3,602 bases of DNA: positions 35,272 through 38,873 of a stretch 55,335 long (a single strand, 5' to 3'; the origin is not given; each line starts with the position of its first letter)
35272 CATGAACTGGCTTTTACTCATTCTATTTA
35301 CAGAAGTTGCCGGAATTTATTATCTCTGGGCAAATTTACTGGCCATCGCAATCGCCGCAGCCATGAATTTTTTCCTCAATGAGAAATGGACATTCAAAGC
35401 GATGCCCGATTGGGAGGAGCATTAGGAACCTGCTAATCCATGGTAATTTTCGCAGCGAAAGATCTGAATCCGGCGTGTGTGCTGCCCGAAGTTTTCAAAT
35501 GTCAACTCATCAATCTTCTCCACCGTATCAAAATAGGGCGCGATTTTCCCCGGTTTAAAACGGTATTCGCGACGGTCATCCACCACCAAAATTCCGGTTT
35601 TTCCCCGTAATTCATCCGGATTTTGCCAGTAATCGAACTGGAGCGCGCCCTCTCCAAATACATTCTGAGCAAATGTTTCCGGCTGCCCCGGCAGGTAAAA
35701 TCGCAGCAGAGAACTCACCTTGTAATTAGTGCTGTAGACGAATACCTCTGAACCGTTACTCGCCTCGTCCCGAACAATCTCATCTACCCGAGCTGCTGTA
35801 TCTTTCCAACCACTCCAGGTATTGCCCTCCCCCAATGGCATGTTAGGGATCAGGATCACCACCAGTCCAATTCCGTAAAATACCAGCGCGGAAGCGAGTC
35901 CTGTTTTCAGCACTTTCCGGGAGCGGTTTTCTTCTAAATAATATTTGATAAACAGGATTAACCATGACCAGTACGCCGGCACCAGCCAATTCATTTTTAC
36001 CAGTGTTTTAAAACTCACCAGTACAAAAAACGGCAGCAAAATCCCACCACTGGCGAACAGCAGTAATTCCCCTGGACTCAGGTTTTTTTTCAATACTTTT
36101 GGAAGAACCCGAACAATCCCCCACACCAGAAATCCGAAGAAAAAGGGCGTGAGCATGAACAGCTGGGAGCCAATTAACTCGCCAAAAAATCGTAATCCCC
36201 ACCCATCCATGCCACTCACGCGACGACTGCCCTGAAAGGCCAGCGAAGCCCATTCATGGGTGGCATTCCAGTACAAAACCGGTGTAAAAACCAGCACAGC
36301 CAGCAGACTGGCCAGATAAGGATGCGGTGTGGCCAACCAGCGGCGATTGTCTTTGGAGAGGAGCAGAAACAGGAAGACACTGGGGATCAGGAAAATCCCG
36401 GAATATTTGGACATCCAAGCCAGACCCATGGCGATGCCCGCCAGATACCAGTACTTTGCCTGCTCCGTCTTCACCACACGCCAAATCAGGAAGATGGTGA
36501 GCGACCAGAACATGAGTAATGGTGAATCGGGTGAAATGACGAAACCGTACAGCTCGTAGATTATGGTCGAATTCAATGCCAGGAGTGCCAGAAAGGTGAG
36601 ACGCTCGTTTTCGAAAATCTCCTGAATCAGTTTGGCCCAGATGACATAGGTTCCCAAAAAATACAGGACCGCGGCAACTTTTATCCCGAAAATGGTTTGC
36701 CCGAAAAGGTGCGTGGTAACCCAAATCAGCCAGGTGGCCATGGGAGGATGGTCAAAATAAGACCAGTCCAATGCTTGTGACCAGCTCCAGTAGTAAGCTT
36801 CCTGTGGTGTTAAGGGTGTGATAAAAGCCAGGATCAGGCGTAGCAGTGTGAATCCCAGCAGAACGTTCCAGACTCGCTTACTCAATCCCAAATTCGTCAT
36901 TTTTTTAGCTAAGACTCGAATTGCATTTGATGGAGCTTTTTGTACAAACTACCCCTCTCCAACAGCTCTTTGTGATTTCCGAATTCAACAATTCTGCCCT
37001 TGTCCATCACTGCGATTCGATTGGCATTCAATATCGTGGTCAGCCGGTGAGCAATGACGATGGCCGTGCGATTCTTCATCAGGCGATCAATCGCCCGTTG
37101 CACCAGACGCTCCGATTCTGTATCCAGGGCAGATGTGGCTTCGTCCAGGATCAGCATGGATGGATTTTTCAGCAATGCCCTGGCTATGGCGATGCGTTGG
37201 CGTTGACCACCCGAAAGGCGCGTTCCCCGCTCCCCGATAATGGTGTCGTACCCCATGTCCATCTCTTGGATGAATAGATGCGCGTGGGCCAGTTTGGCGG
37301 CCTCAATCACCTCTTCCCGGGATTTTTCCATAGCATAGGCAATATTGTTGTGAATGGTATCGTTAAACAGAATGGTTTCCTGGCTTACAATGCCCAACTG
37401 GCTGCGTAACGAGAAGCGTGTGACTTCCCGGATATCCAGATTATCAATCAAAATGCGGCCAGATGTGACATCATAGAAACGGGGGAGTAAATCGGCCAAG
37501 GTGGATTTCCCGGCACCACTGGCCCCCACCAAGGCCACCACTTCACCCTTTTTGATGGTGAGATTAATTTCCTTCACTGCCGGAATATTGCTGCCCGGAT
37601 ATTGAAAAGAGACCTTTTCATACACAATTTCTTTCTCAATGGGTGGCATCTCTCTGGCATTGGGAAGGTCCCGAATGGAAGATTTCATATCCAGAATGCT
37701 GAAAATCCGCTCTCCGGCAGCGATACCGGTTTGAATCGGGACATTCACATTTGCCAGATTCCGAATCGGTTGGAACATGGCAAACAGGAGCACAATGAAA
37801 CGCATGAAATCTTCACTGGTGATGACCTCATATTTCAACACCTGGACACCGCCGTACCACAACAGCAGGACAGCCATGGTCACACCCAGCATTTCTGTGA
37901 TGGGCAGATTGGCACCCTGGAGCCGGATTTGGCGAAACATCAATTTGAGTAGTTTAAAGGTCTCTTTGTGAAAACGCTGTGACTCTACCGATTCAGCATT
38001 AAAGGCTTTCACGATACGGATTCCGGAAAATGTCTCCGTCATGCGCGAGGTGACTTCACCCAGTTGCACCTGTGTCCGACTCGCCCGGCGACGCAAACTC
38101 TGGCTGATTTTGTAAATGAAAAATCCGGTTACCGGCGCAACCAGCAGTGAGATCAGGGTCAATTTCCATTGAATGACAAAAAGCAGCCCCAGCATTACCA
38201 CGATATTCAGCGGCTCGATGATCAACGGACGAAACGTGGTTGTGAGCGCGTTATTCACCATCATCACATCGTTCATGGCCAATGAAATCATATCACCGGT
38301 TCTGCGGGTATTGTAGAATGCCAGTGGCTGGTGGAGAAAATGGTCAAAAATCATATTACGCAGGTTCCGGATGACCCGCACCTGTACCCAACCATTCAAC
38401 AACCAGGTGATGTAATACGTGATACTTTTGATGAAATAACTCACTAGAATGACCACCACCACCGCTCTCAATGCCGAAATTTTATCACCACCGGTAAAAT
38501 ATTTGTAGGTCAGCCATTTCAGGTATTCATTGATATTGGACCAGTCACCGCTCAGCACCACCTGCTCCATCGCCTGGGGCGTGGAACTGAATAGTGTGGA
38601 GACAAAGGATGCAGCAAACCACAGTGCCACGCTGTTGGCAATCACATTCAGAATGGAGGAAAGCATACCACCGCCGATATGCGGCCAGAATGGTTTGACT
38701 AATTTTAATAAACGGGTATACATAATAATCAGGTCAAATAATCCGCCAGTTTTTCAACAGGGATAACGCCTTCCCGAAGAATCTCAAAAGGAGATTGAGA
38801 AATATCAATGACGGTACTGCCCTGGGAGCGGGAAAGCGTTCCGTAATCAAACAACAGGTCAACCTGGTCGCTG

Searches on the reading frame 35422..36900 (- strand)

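Call 76: search_protein_families(library=pfam, proteins=[window:35422-36900:-], max_evalue=0.001)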
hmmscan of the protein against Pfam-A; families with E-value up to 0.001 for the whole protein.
window:35422-36900:- (492 aa): 1 family
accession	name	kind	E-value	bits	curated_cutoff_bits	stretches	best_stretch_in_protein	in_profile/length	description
PF13231.12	PMT_2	-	2.6e-37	128.9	26.1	1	50-211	1-160/160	Dolichyl-phosphate-mannose-protein mannosyltransferase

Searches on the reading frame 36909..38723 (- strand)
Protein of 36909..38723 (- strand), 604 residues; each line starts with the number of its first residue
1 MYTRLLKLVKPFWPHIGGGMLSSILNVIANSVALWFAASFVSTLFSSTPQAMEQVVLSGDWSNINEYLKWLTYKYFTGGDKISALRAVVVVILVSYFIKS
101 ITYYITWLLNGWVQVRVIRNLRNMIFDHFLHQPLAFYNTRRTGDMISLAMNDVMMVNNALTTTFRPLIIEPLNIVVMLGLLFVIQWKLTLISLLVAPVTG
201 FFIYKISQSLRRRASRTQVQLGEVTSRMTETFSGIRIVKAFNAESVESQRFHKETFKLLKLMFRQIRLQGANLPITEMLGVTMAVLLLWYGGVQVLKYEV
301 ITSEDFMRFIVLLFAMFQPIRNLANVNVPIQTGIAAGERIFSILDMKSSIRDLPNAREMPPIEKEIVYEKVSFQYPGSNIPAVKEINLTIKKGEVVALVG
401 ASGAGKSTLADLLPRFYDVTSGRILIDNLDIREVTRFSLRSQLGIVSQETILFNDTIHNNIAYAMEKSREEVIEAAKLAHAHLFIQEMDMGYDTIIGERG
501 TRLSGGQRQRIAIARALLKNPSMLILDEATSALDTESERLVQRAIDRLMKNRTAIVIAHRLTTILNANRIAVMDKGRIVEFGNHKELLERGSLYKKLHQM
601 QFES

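Call 76: search_protein_families(library=pfam, proteins=[window:36909-38723:-], max_evalue=0.001)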
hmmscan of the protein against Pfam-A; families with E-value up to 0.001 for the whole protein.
window:36909-38723:- (604 aa): 5 families
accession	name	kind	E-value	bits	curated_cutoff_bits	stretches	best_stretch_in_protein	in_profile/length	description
PF00664.28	ABC_membrane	-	7.5e-45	154.2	28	1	20-319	5-273/274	ABC transporter transmembrane region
PF00005.33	ABC_tran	-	2.6e-34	119.2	25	1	384-531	2-137/137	ABC transporter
PF02463.25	SMC_N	-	1.9e-07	31.2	40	1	502-572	136-210/220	RecF/RecN/SMC N terminal domain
PF13481.12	AAA_25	-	0.00056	20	27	0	387-538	27-161/195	AAA domain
PF06414.18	Zeta_toxin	-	0.00089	19.2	22.3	0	391-434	14-57/199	Zeta toxin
